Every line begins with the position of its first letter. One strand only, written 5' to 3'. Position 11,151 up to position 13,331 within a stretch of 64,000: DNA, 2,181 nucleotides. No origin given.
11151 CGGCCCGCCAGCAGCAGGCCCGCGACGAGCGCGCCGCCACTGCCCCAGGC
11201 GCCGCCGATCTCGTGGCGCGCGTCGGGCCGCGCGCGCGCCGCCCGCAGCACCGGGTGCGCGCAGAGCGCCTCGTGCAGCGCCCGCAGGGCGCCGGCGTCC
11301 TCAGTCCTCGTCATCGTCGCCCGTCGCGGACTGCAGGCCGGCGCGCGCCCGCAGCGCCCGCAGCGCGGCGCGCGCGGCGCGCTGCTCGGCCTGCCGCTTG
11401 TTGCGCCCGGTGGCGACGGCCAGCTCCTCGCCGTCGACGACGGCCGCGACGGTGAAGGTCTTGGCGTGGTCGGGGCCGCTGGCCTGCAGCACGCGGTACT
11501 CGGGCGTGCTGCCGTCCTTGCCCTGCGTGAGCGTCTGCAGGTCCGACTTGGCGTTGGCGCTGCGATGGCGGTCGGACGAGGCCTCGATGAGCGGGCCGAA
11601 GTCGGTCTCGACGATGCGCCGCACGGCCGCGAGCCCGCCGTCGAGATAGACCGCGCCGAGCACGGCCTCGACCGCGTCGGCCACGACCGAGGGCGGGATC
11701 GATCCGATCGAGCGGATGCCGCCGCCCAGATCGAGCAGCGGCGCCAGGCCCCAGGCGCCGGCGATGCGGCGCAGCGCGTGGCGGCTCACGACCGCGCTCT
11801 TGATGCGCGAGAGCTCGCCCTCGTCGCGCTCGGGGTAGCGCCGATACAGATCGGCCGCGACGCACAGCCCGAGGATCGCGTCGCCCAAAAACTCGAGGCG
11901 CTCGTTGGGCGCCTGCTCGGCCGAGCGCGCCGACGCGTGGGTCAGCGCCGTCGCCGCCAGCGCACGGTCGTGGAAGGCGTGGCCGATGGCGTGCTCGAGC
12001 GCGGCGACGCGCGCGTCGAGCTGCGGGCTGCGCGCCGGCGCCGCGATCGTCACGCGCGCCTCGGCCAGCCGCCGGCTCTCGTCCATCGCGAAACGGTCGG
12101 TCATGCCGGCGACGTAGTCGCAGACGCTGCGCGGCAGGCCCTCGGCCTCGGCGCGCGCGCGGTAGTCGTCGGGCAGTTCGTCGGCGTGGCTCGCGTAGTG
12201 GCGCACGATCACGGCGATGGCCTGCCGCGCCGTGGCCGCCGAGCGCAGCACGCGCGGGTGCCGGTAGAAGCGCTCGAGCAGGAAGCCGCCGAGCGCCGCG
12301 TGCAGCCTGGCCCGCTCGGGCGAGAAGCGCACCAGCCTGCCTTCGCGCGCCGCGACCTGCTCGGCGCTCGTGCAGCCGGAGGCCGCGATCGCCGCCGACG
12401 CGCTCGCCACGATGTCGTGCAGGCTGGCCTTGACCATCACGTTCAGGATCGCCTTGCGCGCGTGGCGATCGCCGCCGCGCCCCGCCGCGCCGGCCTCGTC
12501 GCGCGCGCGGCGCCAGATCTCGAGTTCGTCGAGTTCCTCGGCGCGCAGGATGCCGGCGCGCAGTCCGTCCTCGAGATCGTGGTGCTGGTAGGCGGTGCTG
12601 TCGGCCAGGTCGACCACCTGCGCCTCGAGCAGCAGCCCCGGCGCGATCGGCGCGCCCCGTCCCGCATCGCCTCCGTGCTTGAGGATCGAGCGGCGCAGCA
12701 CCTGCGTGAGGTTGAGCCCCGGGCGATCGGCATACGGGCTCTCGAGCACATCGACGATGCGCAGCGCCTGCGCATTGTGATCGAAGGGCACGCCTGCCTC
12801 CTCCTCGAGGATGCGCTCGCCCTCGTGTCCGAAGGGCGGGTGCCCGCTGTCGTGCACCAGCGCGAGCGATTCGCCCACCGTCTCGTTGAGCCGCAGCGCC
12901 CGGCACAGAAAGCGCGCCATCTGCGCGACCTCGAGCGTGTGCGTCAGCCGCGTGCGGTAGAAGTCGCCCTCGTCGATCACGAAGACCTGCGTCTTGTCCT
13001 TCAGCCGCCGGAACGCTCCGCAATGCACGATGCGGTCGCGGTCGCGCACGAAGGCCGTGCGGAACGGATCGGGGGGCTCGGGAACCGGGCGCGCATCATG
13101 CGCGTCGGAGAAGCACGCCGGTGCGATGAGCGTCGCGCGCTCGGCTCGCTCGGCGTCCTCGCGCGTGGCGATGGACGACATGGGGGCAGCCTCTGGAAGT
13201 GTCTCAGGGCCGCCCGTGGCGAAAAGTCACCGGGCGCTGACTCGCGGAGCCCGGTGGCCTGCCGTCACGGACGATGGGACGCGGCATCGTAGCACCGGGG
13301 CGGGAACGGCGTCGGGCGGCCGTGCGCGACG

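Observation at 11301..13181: One uninterrupted ORF fuses a dGTPase-like HD hydrolase to RNase III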

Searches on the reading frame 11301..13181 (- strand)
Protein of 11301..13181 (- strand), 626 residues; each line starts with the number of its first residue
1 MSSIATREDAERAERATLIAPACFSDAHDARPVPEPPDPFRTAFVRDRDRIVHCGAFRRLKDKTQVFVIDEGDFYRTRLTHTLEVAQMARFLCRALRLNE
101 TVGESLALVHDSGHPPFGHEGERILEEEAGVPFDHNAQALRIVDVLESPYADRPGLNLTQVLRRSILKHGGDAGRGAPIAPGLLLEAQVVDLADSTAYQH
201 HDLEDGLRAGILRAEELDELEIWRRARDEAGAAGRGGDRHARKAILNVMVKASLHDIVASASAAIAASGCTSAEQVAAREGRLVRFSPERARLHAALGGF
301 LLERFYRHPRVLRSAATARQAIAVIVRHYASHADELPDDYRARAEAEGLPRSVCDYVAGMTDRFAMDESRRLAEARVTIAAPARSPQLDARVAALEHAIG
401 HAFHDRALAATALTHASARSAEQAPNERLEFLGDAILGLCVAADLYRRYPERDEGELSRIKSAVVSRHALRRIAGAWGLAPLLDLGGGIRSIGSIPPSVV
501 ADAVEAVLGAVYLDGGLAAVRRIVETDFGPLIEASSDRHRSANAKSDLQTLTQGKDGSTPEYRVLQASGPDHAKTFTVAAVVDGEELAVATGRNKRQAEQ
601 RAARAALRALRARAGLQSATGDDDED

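Call 3: search_protein_families(library=pfam, proteins=[window:11301-13181:-], max_evalue=0.01)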
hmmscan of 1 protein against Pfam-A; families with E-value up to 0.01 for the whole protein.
window:11301-13181:- (626 aa): 6 families
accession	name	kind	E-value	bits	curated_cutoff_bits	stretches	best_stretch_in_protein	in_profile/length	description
PF14622.11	Ribonucleas_3_3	-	6.4e-26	91.5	35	1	405-526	1-122/128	Ribonuclease-III-like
PF00636.31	Ribonuclease_3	-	1.1e-22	81.1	27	1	427-516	1-102/102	Ribonuclease III domain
PF13286.11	HD_assoc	-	3.8e-21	75.9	22.2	1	284-371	1-91/91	Phosphohydrolase-associated domain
PF00035.32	dsrm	-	9.6e-17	61.8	23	1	544-610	1-66/66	Double-stranded RNA binding motif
PF01966.28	HD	-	6.1e-12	46.3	22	1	78-197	1-114/116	HD domain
PF14709.13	DND1_DSRM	-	0.0056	17.4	25.7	0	543-610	2-79/80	double strand RNA binding domain from DEAD END PROTEIN 1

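Call 4: search_protein_families(library=ncbifam, proteins=[window:11301-13181:-], max_evalue=0.01)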
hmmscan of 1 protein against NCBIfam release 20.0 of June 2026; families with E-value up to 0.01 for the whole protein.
window:11301-13181:- (626 aa): 14 families
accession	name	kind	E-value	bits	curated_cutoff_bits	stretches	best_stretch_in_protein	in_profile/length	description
NF002326.0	PRK01286.1-1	equivalog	1.7e-99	333.7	390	1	13-376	4-376/379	deoxyguanosinetriphosphate triphosphohydrolase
NF002327.0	PRK01286.1-2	equivalog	4.2e-87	292.4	393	1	6-372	4-336/345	deoxyguanosinetriphosphate triphosphohydrolase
NF002328.0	PRK01286.1-3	equivalog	2.1e-82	277.2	467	2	29-171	26-170/404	deoxyguanosinetriphosphate triphosphohydrolase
TIGR01353.1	dGTP_triPase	subfamily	2.8e-74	251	152.35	2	41-171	2-145/389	dGTP triphosphohydrolase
NF002329.0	PRK01286.1-4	equivalog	2.2e-71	240.9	494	2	6-218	3-209/342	deoxyguanosinetriphosphate triphosphohydrolase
TIGR02191.1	RNaseIII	equivalog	2.2e-60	203.9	166.25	1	396-609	2-218/219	ribonuclease III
NF041026.1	antiphage_dGTPase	exception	1.3e-54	186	400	2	39-169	14-156/425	anti-phage deoxyguanosine triphosphatase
NF002330.0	PRK01286.1-5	equivalog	3.7e-51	174.5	511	2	35-172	19-158/384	deoxyguanosinetriphosphate triphosphohydrolase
NF002829.0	PRK03007.1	equivalog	7.2e-46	156.9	385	2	23-160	9-155/425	deoxyguanosinetriphosphate triphosphohydrolase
NF003701.1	PRK05318.1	subfamily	6.7e-44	150.4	383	2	40-167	16-156/426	anti-phage deoxyguanosine triphosphatase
NF002205.0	PRK01096.1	equivalog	1.3e-30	106.8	439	1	38-125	22-125/444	deoxyguanosinetriphosphate triphosphohydrolase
NF003429.0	PRK04926.1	equivalog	3.8e-26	92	405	2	42-126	30-133/500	dGTPase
TIGR04238.1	seadorna_dsRNA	equivalog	6.4e-05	22.8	125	1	543-606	1-63/201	seadornavirus double-stranded RNA-binding protein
TIGR00277.1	HDIG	domain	0.0051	16.7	27.6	0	79-115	6-42/84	HDIG domain-containing metalloprotein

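Call 5: find_homologous_proteins(query=window:11301-13181:-, max_evalue=1e-10)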
Query window:11301-13181:- (626 aa): 7993 proteins with E <= 1e-10 among 8000 candidates; the best 120 are listed.
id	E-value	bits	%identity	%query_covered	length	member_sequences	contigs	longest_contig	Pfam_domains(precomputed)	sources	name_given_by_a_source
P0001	0.0e+0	1352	100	100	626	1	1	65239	PF00636.32,PF13286.12,PF01966.29,PF14622.12,PF00035.33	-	-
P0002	5.6e-281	951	74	97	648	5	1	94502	PF00636.32,PF13286.12,PF01966.29,PF14622.12,PF00035.33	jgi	jgi:dGTPase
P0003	9.1e-281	951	72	95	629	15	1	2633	PF00636.32,PF13286.12,PF01966.29,PF14622.12,PF00035.33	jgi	-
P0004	1.4e-280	950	74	97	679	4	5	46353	PF00636.32,PF13286.12,PF01966.29,PF14622.12,PF00035.33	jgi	jgi:dGTPase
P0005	3.3e-276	936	72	95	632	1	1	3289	PF00636.32,PF13286.12,PF01966.29,PF14622.12,PF00035.33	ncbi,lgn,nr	ncbi:MAG TPA: ribonuclease III [Planctomycetota bacterium]|nr:ribonuclease III [Planctomycetota bact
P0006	1.0e-275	934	71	95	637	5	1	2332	PF00636.32,PF13286.12,PF01966.29,PF14622.12,PF00035.33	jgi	-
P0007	1.3e-270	917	72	97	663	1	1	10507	PF00636.32,PF13286.12,PF01966.29,PF14622.12,PF00035.33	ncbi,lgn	-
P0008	3.7e-270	916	70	98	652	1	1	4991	PF00636.32,PF13286.12,PF01966.29,PF14622.12,PF00035.33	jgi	jgi:dGTPase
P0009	5.7e-270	915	71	96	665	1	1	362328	PF00636.32,PF13286.12,PF01966.29,PF14622.12,PF00035.33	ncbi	ncbi:MAG: ribonuclease III [Planctomycetota bacterium]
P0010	1.3e-268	911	70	99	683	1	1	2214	PF00636.32,PF13286.12,PF01966.29,PF14622.12,PF00035.33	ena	-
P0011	4.2e-268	909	70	96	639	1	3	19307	PF00636.32,PF13286.12,PF01966.29,PF14622.12,PF00035.33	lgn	-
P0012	5.4e-267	905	71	97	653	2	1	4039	PF00636.32,PF13286.12,PF01966.29,PF14622.12,PF00035.33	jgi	-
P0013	1.3e-263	894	69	98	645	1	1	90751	PF00636.32,PF13286.12,PF01966.29,PF14622.12,PF00035.33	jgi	jgi:dGTPase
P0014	1.6e-261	887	67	98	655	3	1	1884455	PF00636.32,PF13286.12,PF01966.29,PF14622.12,PF00035.33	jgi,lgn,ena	-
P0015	2.2e-260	883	70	97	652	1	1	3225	PF00636.32,PF13286.12,PF01966.29,PF14622.12,PF00035.33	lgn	-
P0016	2.4e-260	883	69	96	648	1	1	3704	PF00636.32,PF13286.12,PF01966.29,PF14622.12,PF00035.33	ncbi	-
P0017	4.8e-257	872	68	98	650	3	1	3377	PF00636.32,PF13286.12,PF01966.29,PF14622.12,PF00035.33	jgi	-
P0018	1.2e-256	871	68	99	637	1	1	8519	PF00636.32,PF13286.12,PF01966.29,PF14622.12,PF00035.33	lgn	-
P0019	4.7e-256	869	67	99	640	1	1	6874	PF00636.32,PF13286.12,PF01966.29,PF14622.12,PF00035.33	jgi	jgi:dGTPase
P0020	6.8e-256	869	67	98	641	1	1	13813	PF00636.32,PF13286.12,PF01966.29,PF14622.12,PF00035.33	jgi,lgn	jgi:dGTPase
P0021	4.9e-245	833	68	91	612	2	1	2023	PF00636.32,PF13286.12,PF01966.29,PF14622.12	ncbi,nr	ncbi:MAG TPA: dNTP triphosphohydrolase, partial [Planctomycetota bacterium]|nr:dNTP triphosphohydrol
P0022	4.0e-238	810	64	94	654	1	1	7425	PF00636.32,PF13286.12,PF01966.29,PF14622.12,PF00035.33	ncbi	-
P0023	6.6e-238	809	64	95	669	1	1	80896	PF00636.32,PF13286.12,PF01966.29,PF14622.12,PF00035.33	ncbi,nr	ncbi:MAG: ribonuclease III [Planctomycetes bacterium]|nr:ribonuclease III [Planctomycetota bacterium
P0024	6.5e-236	803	63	97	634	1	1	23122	PF00636.32,PF13286.12,PF01966.29,PF14622.12,PF00035.33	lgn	-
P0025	6.9e-236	803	63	97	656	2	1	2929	PF00636.32,PF13286.12,PF01966.29,PF14622.12,PF00035.33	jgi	jgi:dGTPase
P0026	1.6e-235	801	63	97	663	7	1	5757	PF00636.32,PF13286.12,PF01966.29,PF14622.12,PF00035.33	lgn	-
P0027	7.0e-234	796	63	97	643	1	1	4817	PF00636.32,PF13286.12,PF01966.29,PF14622.12,PF00035.33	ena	-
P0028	5.4e-232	790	62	99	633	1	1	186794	PF00636.32,PF13286.12,PF01966.29,PF14622.12,PF00035.33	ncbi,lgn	-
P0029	9.8e-232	789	62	97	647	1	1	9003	PF00636.32,PF13286.12,PF01966.29,PF14622.12,PF00035.33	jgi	jgi:dGTPase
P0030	5.5e-231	786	60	97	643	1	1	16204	PF00636.32,PF13286.12,PF01966.29,PF14622.12,PF00035.33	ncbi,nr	ncbi:MAG: ribonuclease III [Planctomycetota bacterium]|nr:ribonuclease III [Planctomycetota bacteriu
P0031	1.8e-230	785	62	97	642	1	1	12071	PF00636.32,PF13286.12,PF01966.29,PF14622.12,PF00035.33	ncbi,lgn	-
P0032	1.6e-226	772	61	97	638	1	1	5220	PF00636.32,PF13286.12,PF01966.29,PF14622.12,PF00035.33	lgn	-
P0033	2.8e-226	771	61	98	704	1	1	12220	PF00636.32,PF13286.12,PF01966.29,PF14622.12,PF00035.33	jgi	-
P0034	3.5e-226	771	61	98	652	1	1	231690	PF00636.32,PF13286.12,PF01966.29,PF14622.12,PF00035.33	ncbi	-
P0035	6.0e-226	770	60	97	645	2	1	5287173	PF00636.32,PF13286.12,PF01966.29,PF14622.12,PF00035.33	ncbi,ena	-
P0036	2.3e-224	764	62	97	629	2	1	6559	PF00636.32,PF13286.12,PF01966.29,PF14622.12,PF00035.33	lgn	-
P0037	2.7e-221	754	61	95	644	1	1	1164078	PF00636.32,PF13286.12,PF01966.29,PF14622.12,PF00035.33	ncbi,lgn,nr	ncbi:MAG: hypothetical protein DHS20C15_12680 [Planctomycetota bacterium]|nr:MAG: hypothetical prote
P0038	1.1e-217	742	58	100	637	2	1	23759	PF00636.32,PF13286.12,PF01966.29,PF14622.12,PF00035.33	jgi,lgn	jgi:dGTPase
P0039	1.8e-217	742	60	94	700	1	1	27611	PF00636.32,PF13286.12,PF01966.29,PF14622.12,PF00035.33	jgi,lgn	jgi:dGTPase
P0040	5.6e-216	737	59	97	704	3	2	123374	PF00636.32,PF13286.12,PF01966.29,PF14622.12,PF00035.33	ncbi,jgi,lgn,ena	-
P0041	4.9e-212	724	57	97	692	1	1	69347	PF00636.32,PF13286.12,PF01966.29,PF14622.12,PF00035.33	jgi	-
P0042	1.4e-211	722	67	82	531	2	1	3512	PF00636.32,PF13286.12,PF14622.12,PF00035.33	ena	-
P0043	8.4e-211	720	56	98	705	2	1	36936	PF00636.32,PF13286.12,PF01966.29,PF14622.12,PF00035.33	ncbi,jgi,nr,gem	ncbi:MAG: ribonuclease III [Planctomycetota bacterium]|nr:MAG: ribonuclease III [Planctomycetota bac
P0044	2.6e-210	718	58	97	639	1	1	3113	PF00636.32,PF13286.12,PF01966.29,PF14622.12,PF00035.33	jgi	jgi:dGTPase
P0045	2.1e-209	715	58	95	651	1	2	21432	PF00636.32,PF13286.12,PF01966.29,PF14622.12,PF00035.33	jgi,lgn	-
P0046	1.1e-207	709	57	98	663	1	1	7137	PF00636.32,PF13286.12,PF01966.29,PF14622.12,PF00035.33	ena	-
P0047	2.1e-206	705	56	97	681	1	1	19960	PF00636.32,PF13286.12,PF01966.29,PF14622.12,PF00035.33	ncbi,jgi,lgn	ncbi:MAG: dGTPase [Pseudohongiellaceae bacterium]|jgi:dGTPase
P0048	8.0e-154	532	69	61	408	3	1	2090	PF00636.32,PF13286.12,PF14622.12,PF00035.33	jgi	jgi:ribonuclease-3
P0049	1.8e-146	507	67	55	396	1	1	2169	PF00636.32,PF13286.12,PF14622.12,PF00035.33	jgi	-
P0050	2.0e-100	355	52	59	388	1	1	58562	PF13286.12,PF01966.29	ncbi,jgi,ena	-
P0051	2.0e-91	326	50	58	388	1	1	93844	PF13286.12,PF01966.29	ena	-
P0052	5.8e-91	324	48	59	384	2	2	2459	PF13286.12,PF01966.29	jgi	jgi:dGTPase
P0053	1.1e-90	323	50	59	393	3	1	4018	PF13286.12,PF01966.29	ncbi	-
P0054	1.3e-90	323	47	59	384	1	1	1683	PF13286.12,PF01966.29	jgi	jgi:dGTPase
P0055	1.5e-90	323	45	58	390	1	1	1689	PF13286.12,PF01966.29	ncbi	-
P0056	2.0e-90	322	45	60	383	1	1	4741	PF13286.12,PF01966.29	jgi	jgi:dGTPase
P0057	2.4e-90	322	47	60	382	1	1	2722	PF13286.12,PF01966.29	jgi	jgi:dGTPase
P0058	8.7e-90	320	49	60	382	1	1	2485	PF13286.12,PF01966.29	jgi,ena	-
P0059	1.8e-89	319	48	59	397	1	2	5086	PF13286.12,PF01966.29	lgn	-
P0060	3.4e-89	318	48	59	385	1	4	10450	PF13286.12,PF01966.29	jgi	jgi:dGTPase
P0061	4.2e-89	318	44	60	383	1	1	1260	PF13286.12,PF01966.29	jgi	jgi:dGTPase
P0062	4.5e-89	318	44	59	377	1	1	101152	PF13286.12,PF01966.29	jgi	jgi:dGTPase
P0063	5.5e-89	317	50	59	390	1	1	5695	PF13286.12,PF01966.29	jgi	jgi:dGTPase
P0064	5.9e-89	317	49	57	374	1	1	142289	PF13286.12,PF01966.29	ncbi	ncbi:MAG: deoxyguanosinetriphosphate triphosphohydrolase [Planctomycetota bacterium]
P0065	6.3e-89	317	44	60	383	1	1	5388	PF13286.12,PF01966.29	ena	-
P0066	1.0e-88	317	44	60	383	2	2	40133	PF13286.12,PF01966.29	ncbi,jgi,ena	ncbi:MAG TPA: deoxyguanosinetriphosphate triphosphohydrolase [Anaerolineae bacterium]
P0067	1.0e-88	317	48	59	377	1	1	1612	PF13286.12,PF01966.29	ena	-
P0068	1.2e-88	316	45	60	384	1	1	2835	PF13286.12,PF01966.29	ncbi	-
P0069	1.6e-88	316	46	60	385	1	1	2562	PF13286.12,PF01966.29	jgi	-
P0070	1.6e-88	316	46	60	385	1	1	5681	PF13286.12,PF01966.29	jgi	-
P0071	2.1e-88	316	46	60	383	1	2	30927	PF13286.12,PF01966.29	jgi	-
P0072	2.8e-88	315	45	59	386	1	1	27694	PF13286.12,PF01966.29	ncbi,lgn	-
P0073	4.7e-88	314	47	58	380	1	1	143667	PF13286.12,PF01966.29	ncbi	-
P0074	5.7e-88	314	46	60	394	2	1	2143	PF13286.12,PF01966.29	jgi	-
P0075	6.0e-88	314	48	60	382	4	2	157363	PF13286.12,PF01966.29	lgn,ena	-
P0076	6.8e-88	314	49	59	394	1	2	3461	PF13286.12,PF01966.29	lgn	-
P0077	7.7e-88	314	46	60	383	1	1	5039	PF13286.12,PF01966.29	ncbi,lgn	-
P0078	9.2e-88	313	44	60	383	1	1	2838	PF13286.12,PF01966.29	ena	-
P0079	1.7e-87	313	46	60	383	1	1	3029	PF13286.12,PF01966.29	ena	-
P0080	2.0e-87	312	48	60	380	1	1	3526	PF13286.12,PF01966.29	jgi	jgi:dGTPase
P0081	2.0e-87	312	51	53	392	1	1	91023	PF13286.12,PF01966.29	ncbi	ncbi:MAG: deoxyguanosinetriphosphate triphosphohydrolase [Planctomycetota bacterium]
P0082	2.0e-87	312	44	60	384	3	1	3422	PF13286.12,PF01966.29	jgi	jgi:dGTPase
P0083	2.3e-87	312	44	59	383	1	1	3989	PF13286.12,PF01966.29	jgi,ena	jgi:dGTPase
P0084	2.4e-87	312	43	60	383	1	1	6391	PF13286.12,PF01966.29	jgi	jgi:dGTPase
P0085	2.6e-87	312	43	60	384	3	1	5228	PF13286.12,PF01966.29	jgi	-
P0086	2.9e-87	312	46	59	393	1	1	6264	PF13286.12,PF01966.29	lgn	-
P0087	3.0e-87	312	43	60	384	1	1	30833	PF13286.12,PF01966.29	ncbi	-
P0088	3.7e-87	311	46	55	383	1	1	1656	PF13286.12,PF01966.29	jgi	-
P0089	6.2e-87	311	46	59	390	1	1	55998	PF13286.12,PF01966.29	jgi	-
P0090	6.3e-87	311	49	60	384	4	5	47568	PF13286.12,PF01966.29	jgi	jgi:dGTPase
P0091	7.0e-87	311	48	59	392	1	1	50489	PF13286.12,PF01966.29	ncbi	-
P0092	7.3e-87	310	43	60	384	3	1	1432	PF13286.12,PF01966.29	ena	-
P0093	7.9e-87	310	46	59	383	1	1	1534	PF13286.12,PF01966.29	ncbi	-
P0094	8.9e-87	310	51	53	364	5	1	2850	PF13286.12,PF01966.29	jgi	jgi:dGTPase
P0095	9.5e-87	310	45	59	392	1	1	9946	PF13286.12,PF01966.29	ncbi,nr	ncbi:MAG: deoxyguanosinetriphosphate triphosphohydrolase [Candidatus Omnitrophica bacterium]|nr:deox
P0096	1.1e-86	310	45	59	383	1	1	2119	PF13286.12,PF01966.29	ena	-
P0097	1.1e-86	310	47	59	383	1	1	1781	PF13286.12,PF01966.29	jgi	jgi:dGTPase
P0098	1.3e-86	310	47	58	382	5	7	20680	PF13286.12,PF01966.29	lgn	-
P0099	1.4e-86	310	46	59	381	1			PF13286.12,PF01966.29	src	-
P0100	1.4e-86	310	48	58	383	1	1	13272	PF13286.12,PF01966.29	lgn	-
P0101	1.5e-86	309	42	60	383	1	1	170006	PF13286.12,PF01966.29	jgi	jgi:dGTPase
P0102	1.6e-86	309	46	60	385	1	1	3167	PF13286.12,PF01966.29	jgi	-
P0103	1.9e-86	309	43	60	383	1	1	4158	PF13286.12,PF01966.29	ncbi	-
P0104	2.1e-86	309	49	59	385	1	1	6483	PF13286.12,PF01966.29,PF14229.13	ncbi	-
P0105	2.1e-86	309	46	55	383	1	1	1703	PF13286.12,PF01966.29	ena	-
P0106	2.1e-86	309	45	60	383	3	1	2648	PF13286.12,PF01966.29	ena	-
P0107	2.3e-86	309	47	59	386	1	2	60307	PF13286.12,PF01966.29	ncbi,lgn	-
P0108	2.4e-86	309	44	59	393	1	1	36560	PF13286.12,PF01966.29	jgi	-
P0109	2.4e-86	309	44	59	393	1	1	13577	PF13286.12,PF01966.29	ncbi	-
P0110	2.5e-86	309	48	61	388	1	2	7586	PF13286.12,PF01966.29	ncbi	-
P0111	2.9e-86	308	48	59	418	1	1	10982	PF13286.12,PF01966.29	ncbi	ncbi:MAG: deoxyguanosinetriphosphate triphosphohydrolase [Planctomycetota bacterium]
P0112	3.4e-86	308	47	55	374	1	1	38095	PF13286.12,PF01966.29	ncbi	-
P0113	4.3e-86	308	46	60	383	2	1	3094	PF13286.12,PF01966.29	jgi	jgi:dGTPase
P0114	5.0e-86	308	47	59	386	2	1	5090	PF13286.12,PF01966.29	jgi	-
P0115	5.4e-86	308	42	60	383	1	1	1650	PF13286.12,PF01966.29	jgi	jgi:dGTPase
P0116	6.6e-86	307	44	60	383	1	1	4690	PF13286.12,PF01966.29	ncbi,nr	ncbi:MAG TPA: deoxyguanosinetriphosphate triphosphohydrolase [Anaerolineae bacterium]|nr:deoxyguanos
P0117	7.5e-86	307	47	57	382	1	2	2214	PF13286.12,PF01966.29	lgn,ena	-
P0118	8.1e-86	307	46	57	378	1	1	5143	PF13286.12,PF01966.29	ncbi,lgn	ncbi:MAG: deoxyguanosinetriphosphate triphosphohydrolase [Planctomycetota bacterium]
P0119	9.1e-86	307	47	60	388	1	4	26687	PF13286.12,PF01966.29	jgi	jgi:dGTPase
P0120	1.1e-85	307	47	59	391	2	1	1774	PF13286.12,PF01966.29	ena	-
